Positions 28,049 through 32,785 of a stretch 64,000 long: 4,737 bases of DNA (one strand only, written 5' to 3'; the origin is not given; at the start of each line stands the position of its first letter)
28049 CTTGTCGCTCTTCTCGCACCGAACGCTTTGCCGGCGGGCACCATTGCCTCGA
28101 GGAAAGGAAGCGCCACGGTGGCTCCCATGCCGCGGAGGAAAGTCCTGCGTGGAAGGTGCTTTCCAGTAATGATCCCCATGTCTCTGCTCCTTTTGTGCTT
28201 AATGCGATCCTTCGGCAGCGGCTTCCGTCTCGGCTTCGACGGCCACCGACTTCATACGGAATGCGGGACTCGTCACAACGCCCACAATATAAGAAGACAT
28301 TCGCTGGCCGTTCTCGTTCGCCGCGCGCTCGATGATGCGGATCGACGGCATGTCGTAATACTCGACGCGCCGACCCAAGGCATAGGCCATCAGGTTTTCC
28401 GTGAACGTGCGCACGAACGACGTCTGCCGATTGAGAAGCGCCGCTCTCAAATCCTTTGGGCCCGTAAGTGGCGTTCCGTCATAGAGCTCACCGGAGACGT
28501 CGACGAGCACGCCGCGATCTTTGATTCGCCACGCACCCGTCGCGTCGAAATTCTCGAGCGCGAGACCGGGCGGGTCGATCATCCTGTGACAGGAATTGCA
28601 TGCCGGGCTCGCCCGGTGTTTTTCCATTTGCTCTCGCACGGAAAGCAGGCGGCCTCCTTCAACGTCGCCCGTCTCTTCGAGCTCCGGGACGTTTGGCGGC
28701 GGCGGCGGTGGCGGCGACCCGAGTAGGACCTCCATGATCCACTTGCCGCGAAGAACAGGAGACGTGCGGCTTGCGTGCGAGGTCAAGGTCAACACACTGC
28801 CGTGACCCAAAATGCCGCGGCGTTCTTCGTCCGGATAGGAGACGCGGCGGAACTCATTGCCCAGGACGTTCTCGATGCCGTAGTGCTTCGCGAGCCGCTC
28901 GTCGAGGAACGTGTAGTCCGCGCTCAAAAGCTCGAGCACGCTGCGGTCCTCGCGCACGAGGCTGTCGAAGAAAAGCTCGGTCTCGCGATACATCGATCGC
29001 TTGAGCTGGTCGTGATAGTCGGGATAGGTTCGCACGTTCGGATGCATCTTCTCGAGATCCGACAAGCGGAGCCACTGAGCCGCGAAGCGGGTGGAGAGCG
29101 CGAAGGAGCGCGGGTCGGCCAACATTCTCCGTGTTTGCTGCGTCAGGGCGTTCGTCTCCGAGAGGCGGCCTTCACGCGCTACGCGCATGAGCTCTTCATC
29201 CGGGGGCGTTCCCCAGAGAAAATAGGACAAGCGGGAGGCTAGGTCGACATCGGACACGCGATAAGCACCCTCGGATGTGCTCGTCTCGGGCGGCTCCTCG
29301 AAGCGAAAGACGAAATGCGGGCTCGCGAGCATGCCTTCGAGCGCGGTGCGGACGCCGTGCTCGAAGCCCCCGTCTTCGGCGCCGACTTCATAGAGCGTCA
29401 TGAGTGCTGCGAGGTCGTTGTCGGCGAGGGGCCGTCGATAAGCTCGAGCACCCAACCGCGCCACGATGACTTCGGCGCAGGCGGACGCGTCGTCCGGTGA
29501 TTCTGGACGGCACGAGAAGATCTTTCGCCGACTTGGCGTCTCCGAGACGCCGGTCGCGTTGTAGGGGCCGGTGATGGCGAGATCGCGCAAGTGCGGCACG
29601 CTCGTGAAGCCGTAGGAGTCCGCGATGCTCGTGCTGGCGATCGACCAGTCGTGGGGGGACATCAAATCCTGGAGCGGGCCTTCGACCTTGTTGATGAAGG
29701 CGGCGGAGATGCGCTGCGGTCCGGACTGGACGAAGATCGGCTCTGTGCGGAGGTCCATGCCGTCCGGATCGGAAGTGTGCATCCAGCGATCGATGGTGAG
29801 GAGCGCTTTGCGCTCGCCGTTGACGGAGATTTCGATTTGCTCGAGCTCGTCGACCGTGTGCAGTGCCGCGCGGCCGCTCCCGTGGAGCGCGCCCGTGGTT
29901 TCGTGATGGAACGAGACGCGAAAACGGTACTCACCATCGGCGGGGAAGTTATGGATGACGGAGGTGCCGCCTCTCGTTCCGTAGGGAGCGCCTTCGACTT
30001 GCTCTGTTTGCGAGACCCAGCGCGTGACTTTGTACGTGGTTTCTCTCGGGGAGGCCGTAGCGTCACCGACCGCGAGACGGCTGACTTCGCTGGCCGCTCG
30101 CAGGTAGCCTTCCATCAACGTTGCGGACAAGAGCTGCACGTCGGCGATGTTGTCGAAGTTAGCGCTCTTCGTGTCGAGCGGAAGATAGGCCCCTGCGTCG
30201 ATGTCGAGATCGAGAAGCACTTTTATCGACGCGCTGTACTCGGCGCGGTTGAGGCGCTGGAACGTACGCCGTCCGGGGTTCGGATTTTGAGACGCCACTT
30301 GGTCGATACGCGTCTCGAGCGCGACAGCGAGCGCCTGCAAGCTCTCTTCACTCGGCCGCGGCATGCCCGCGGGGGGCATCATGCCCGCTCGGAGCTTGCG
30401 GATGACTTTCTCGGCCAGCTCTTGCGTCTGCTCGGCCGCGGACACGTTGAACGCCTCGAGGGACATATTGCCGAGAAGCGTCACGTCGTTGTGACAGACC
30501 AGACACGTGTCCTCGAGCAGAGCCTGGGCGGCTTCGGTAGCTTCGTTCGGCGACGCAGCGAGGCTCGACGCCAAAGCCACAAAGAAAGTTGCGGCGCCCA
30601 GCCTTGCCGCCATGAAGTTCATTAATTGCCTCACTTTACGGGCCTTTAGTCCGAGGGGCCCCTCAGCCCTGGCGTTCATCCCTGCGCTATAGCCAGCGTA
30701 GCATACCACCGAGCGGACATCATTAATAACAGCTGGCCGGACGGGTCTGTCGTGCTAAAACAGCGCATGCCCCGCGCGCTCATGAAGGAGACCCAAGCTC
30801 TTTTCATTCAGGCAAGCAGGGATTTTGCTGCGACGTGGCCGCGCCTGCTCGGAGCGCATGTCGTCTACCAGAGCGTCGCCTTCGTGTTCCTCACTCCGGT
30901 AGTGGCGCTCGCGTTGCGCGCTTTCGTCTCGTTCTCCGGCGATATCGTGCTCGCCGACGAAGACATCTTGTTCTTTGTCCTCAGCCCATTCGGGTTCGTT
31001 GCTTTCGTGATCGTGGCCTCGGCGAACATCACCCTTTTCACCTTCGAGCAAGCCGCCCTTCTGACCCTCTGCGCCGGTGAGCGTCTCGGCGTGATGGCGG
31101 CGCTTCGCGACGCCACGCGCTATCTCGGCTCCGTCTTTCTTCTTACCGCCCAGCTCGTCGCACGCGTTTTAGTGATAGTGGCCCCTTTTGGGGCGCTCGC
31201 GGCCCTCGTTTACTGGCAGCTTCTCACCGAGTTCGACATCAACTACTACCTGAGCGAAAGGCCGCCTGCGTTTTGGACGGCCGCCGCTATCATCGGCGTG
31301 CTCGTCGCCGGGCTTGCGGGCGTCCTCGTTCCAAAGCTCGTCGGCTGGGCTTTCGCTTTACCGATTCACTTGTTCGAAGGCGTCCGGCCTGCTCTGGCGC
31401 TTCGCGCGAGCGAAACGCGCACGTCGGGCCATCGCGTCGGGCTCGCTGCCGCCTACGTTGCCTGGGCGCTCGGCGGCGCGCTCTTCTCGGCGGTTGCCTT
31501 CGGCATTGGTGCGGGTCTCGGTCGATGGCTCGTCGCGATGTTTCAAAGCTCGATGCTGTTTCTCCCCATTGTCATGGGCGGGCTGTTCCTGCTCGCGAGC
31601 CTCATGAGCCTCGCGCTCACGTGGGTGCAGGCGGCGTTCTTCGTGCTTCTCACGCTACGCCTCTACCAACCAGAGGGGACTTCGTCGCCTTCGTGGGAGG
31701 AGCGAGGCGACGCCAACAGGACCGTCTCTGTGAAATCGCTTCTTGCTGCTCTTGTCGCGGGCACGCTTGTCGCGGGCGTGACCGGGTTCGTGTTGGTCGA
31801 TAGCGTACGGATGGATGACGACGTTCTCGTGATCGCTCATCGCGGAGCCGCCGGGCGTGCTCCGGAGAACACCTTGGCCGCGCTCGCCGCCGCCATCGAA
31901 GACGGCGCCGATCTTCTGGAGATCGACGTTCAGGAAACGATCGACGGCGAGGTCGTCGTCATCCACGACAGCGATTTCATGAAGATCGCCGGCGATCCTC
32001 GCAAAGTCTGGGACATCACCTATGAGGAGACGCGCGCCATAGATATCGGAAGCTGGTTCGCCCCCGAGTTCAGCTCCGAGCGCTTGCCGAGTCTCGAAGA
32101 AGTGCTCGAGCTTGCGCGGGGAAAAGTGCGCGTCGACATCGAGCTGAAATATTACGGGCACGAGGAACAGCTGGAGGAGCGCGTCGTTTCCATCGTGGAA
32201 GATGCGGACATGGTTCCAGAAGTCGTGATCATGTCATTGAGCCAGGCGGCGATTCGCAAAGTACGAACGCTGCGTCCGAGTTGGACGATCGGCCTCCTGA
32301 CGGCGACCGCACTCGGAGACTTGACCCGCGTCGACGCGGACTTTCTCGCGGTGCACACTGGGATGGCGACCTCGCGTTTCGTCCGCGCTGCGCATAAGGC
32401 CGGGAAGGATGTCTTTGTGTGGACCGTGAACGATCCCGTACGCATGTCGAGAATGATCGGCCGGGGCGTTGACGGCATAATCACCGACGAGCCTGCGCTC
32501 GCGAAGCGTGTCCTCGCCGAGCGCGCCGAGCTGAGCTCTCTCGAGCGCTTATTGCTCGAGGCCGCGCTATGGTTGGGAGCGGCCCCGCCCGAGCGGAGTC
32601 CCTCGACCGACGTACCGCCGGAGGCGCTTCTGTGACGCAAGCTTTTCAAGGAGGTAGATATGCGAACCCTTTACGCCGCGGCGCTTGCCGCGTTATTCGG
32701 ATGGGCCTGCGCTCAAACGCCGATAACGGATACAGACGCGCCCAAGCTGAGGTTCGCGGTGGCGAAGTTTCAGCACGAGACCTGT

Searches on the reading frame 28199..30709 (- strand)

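Call 49: search_protein_families(library=pfam, proteins=[window:28199-30709:-], max_evalue=0.00001)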
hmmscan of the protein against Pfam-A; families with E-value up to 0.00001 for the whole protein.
window:28199-30709:- (836 aa): 5 families
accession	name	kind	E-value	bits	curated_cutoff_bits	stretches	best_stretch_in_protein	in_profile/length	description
PF07631.16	PSD4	-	2.2e-46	157.9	23.3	1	486-612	2-128/128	Protein of unknown function (DUF1592)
PF07627.16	PSCyt3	-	2.7e-36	124.2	27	1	630-730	1-97/98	Protein of unknown function (DUF1588)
PF07624.16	PSD2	-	8.4e-22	77.1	25.8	1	744-817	1-74/74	Protein of unknown function (DUF1585)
PF07637.16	PSD5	-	9.7e-20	71.1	34.2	1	411-471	1-62/62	Protein of unknown function (DUF1595)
PF07626.16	PSD3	-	1e-17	64.8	23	1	151-214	1-64/65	Protein of unknown function (DUF1587)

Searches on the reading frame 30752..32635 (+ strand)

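Call 49: search_protein_families(library=pfam, proteins=[window:30752-32635:+], max_evalue=0.00001)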
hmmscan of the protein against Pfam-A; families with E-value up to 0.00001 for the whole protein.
window:30752-32635:+ (627 aa): 3 families
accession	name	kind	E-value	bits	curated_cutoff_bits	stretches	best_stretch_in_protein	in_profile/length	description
PF03009.23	GDPD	-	2.8e-43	149.2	23.6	1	363-582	1-243/244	Glycerophosphoryl diester phosphodiesterase family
PF10110.14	GPDPase_memb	-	5.2e-12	45.6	29.6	1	20-315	3-297/321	Membrane domain of glycerophosphoryl diester phosphodiesterase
PF13653.12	GDPD_2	-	3.3e-06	27.8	27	1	554-582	2-30/30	Glycerophosphoryl diester phosphodiesterase family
